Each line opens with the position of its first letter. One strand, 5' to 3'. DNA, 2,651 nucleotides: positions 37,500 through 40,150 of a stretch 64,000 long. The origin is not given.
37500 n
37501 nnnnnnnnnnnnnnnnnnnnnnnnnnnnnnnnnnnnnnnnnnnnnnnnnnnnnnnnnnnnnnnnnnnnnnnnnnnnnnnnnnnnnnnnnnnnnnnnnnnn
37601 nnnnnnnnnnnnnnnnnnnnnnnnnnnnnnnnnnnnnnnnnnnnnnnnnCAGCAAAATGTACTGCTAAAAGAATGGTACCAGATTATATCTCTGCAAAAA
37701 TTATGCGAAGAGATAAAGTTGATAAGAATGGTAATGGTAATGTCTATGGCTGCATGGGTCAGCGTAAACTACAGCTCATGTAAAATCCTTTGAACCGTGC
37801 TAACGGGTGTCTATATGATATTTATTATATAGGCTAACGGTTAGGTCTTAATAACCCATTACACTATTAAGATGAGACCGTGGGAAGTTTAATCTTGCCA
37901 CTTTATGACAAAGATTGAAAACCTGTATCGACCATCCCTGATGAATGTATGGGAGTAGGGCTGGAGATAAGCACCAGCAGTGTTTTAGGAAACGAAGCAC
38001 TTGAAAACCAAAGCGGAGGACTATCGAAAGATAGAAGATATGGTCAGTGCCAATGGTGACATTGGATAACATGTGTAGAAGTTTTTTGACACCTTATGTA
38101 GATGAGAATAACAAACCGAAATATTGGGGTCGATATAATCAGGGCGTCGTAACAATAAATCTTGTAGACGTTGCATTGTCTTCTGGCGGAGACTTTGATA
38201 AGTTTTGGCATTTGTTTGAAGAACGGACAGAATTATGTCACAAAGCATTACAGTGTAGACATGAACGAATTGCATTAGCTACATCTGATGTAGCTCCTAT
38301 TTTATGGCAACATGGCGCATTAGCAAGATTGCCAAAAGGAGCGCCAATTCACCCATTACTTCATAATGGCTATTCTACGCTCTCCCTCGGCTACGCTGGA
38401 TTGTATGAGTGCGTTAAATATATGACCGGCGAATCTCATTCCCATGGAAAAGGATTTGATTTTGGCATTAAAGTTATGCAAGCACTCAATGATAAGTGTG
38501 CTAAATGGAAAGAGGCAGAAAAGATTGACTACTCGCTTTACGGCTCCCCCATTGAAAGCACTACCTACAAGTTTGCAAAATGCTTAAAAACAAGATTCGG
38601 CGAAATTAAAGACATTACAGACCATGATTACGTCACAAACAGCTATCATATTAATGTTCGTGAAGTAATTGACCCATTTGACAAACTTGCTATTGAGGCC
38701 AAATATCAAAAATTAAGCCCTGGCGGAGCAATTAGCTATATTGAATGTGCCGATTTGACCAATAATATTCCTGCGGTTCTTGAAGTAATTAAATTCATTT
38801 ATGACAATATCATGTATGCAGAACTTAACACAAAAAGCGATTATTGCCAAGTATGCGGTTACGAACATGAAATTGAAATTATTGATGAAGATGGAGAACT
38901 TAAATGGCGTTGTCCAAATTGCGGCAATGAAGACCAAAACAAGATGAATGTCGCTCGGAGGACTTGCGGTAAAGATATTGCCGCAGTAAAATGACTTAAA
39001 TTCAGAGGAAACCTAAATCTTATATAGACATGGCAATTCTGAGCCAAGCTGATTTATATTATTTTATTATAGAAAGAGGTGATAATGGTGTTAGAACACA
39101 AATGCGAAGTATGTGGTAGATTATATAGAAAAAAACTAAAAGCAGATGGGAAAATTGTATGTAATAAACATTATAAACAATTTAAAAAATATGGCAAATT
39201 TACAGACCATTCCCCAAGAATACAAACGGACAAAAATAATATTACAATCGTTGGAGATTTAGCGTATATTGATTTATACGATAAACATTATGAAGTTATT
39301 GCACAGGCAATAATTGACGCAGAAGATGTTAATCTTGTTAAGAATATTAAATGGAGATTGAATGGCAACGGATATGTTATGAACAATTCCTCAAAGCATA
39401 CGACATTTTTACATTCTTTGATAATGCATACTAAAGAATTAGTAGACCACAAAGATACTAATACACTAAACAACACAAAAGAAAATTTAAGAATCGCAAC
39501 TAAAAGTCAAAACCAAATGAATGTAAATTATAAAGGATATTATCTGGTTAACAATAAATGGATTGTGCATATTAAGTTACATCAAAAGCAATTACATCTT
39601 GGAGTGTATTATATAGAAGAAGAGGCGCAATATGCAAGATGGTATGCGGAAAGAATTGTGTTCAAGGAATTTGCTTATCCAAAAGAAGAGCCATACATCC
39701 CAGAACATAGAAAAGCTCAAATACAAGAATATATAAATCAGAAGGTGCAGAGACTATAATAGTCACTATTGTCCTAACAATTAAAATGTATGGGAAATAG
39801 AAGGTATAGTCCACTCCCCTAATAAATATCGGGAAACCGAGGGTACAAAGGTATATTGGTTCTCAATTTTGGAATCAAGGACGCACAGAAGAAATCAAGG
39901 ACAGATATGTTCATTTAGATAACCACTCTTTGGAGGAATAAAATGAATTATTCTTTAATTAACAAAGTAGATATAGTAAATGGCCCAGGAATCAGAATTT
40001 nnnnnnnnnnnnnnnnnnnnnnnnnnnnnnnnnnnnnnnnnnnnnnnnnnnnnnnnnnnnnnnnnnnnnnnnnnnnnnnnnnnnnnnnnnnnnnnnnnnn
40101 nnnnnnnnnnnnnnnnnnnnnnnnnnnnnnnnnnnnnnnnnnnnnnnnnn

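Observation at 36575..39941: nrdD interrupted twice, exactly at the thiyl-radical Cys loop and at the glycyl-radical codon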

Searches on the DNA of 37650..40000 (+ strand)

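Call 3: search_rna_families(source=window, start=37650, end=40000, threshold=evalue, max_evalue=10, show_alignments=4)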
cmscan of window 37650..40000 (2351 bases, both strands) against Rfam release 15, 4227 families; matches with E-value up to 10: 7.
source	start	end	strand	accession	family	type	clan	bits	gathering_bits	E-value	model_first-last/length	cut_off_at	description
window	39002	39080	+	RF00028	Intron_gpI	Intron;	-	24.6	50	0.0015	60-138/253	no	Group I catalytic intron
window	38267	38368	-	RF00634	SAM-IV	Cis-reg; riboswitch;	CL00012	22.8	38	0.4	1-116/116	no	SAM (S-adenosyl methionine) riboswitch aptamer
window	37807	38066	+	RF00028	Intron_gpI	Intron;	-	19.1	50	0.065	1-253/253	no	Group I catalytic intron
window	37960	37977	+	RF00118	rydB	Gene; sRNA;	-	14.9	50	8.8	30-47/61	no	rydB RNA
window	38923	38961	+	RF01145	sR14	Gene; snRNA; snoRNA; CD-box;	-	13.1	38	2.4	1-54/54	no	Small nucleolar RNA sR14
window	38612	38764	-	RF01264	snR83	Gene; snRNA; snoRNA; HACA-box;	CL00023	12.7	75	8.2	1-308/308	no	Small nucleolar RNA snR83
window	37650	37704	-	RF02933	ARRPOF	Gene; sRNA;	-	12.1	127.2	7.9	1-55/256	3'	ARRPOF RNA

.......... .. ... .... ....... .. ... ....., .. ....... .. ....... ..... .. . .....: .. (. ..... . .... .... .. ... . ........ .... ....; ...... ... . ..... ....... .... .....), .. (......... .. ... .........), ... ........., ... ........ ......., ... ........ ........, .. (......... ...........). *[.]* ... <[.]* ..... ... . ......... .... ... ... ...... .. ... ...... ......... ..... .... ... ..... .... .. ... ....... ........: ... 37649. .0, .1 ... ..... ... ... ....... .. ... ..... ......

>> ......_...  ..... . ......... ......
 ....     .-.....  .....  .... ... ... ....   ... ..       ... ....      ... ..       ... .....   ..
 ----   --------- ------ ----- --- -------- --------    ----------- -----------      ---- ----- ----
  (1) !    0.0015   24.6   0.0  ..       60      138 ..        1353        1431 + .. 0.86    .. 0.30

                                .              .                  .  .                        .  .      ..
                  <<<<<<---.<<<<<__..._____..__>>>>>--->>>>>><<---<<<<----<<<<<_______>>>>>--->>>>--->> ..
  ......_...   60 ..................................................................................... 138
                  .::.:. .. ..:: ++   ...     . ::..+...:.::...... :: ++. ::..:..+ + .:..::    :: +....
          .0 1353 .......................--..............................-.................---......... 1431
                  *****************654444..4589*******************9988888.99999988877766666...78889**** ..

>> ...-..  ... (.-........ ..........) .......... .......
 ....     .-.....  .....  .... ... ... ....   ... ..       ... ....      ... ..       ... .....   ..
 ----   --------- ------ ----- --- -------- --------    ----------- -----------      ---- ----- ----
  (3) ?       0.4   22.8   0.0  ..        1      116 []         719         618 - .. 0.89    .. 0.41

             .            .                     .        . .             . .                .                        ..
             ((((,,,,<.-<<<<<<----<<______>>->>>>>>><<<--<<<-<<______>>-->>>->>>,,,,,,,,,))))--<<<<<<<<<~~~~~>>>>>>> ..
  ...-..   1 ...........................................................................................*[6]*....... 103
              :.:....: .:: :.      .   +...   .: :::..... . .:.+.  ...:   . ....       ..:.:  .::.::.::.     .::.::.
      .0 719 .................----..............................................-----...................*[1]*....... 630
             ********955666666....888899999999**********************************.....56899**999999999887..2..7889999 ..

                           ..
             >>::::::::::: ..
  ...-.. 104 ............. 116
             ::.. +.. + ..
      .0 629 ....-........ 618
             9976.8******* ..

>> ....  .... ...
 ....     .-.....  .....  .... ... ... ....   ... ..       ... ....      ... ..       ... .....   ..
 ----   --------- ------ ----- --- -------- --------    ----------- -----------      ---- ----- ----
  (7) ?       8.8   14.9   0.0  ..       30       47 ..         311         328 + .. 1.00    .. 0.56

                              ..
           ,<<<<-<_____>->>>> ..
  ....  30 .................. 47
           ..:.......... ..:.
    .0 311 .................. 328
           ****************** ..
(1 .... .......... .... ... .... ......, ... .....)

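Call 26: search_dna_similar(query=window:39760-39870:+, collection=phages, mode=distant, max_rows=60, rows=spread)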
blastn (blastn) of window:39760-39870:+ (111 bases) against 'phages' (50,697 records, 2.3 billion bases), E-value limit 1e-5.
Records with a match: 233; places in all: 385; records where one place covers at least 80% of the query: 0.
Best place of each record, by identity: 95-99% 28; 90-95% 183; 80-90% 22.
By first word of the organism name: Staphylococcus 83; Listeria 45; Enterococcus 41; Bacillus 40; Lactobacillus 9; Clostridium 4; Brochothrix 4; Enterocloster 2; Silviavirus 1; Aerococcus 1; and 3 more.
By host as written in the record: Listeria monocytogenes 34; Staphylococcus aureus 28; - 19; Enterococcus faecalis 11; Staphylococcus carnosus TM300 10; Bacillus subtilis 7; Bacillus subtilis BEST7003 6; Enterococcus sp. 5; and 70 more.
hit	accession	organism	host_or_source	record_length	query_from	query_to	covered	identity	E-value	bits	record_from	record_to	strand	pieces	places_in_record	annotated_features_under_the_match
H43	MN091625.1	Staphylococcus phage PALS_1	Staphylococcus aureus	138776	42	109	61%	84.1%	5e-11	73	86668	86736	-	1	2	none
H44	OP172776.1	Clostridium phage CS266P2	Clostridium_AP sp000509125 DA266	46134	38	99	56%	83.9%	6e-10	68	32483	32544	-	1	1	hypothetical protein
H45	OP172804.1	Enterococcus phage EH93P1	Enterococcus_B hirae DO93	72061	41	93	48%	92.5%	3e-13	79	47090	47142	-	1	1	terminase large subunit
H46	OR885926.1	Staphylococcus phage 184DA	Staphylococcus sp.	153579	36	89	49%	89.3%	5e-11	73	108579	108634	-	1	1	none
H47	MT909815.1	Enterococcus phage iF6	Enterococcus faecium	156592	42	92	46%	94.1%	3e-13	80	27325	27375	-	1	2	DNA endonuclease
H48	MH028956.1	Staphylococcus phage phiSA_BS2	Staphylococcus aureus ATCC 25923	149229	41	90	45%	92.0%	1e-11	73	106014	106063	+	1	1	none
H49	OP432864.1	Staphylococcus phage SapYZU04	Staphylococcus aureus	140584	42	90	44%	91.8%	5e-11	72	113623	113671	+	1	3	none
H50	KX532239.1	Staphylococcus phage StAP1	Staphylococcus aureus ATCC 12600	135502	42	90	44%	91.8%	5e-11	72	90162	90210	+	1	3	none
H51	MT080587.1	Staphylococcus phage vB_SauM_EW20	Staphylococcus carnosus TM300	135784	42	90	44%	91.8%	5e-11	72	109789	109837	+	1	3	record has no annotation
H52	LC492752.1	Staphylococcus phage KSAP11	Staphylococcus aureus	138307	42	90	44%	91.8%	5e-11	72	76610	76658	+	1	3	none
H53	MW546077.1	Staphylococcus phage Romulus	-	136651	42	90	44%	91.8%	5e-11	72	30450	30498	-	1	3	none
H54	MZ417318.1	Staphylococcus phage PG-2021_15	Staphylococcus xylosus M1997-2/10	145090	42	90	44%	91.8%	5e-11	72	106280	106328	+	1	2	record has no annotation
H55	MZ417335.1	Staphylococcus phage PG-2021_43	Mammaliicoccus sciuri C6854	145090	42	90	44%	91.8%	5e-11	72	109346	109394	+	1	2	record has no annotation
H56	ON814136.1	Staphylococcus phage vB_SauM-V1SA22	Staphylococcus aureus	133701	42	90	44%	91.8%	5e-11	72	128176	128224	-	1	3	none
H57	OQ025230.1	Staphylococcus phage SAP6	Staphylococcus aureus Newman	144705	42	90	44%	91.8%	5e-11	72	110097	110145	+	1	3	none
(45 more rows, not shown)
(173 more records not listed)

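Call 27: search_dna_similar(query=window:37740-38095:+, collection=phages, mode=distant, max_rows=30, max_evalue=0.01)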
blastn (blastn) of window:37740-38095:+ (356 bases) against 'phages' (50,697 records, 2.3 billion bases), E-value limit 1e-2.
Records with a match: 31; places in all: 31; records where one place covers at least 80% of the query: 0.
Best place of each record, by identity: 90-95% 25; 80-90% 3; 60-80% 3.
By first word of the organism name: Escherichia 13; Tequatrovirus 5; Enterobacteria 4; Yersinia 4; Clostridium 3; Vibrio 1; Salmonella 1.
By host as written in the record: - 15; Escherichia coli 5; Clostridium_AP sp000509125 DA266 3; Escherichia coli B 3; Escherichia coli EC-YG1908-580 O78 2; Vibrio hepatarius 1; Escherichia coli strain M226 1; Salmonella enterica subsp. enterica 1.
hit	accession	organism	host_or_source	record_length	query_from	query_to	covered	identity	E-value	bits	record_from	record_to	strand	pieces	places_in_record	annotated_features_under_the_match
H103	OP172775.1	Clostridium phage CS266P1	Clostridium_AP sp000509125 DA266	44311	176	237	17%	78.1%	8e-3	46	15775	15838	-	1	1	DNA endonuclease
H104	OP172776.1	Clostridium phage CS266P2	Clostridium_AP sp000509125 DA266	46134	176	237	17%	78.1%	8e-3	46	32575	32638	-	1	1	DNA endonuclease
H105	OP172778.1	Clostridium phage CS266P4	Clostridium_AP sp000509125 DA266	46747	176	237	17%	78.1%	8e-3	46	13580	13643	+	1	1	DNA endonuclease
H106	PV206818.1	Vibrio phage vB_CoeS_P1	Vibrio hepatarius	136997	269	306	11%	89.5%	2e-3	48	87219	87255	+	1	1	none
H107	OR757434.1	Escherichia phage vB-EcoP-XT18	Escherichia coli EC-YG1908-580 O78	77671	185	222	11%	86.8%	8e-3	47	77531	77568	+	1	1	none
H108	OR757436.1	Escherichia phage vB-EcoP-XT73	Escherichia coli EC-YG1908-580 O78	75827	185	222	11%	86.8%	8e-3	47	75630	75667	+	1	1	none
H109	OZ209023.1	Escherichia phage T4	-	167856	190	221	9%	93.8%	7e-4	50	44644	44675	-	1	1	none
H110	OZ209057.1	Escherichia phage T4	-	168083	190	221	9%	93.8%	7e-4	50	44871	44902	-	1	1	none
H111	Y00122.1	Tequatrovirus T4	-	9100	190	221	9%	93.8%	7e-4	50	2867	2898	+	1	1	none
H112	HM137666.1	Enterobacteria phage T4T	Escherichia coli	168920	190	221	9%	93.8%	7e-4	50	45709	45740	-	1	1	nrdD: anaerobic NTP reductase large subunit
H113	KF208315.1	Yersinia phage PST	-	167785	190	221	9%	93.8%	7e-4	50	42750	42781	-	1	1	none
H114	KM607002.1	Enterobacteria phage RB55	Escherichia coli B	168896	190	221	9%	93.8%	7e-4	50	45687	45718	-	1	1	nrdD: putative anaerobic NTP reductase large subunit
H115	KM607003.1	Enterobacteria phage RB59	Escherichia coli B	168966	190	221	9%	93.8%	7e-4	50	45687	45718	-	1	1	nrdD: putative anaerobic NTP reductase large subunit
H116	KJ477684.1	Tequatrovirus T4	-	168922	190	221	9%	93.8%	7e-4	50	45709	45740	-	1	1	nrdD: anaerobic NTP reductase large subunit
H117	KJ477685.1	Tequatrovirus T4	-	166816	190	221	9%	93.8%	7e-4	50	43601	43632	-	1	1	nrdD: anaerobic NTP reductase large subunit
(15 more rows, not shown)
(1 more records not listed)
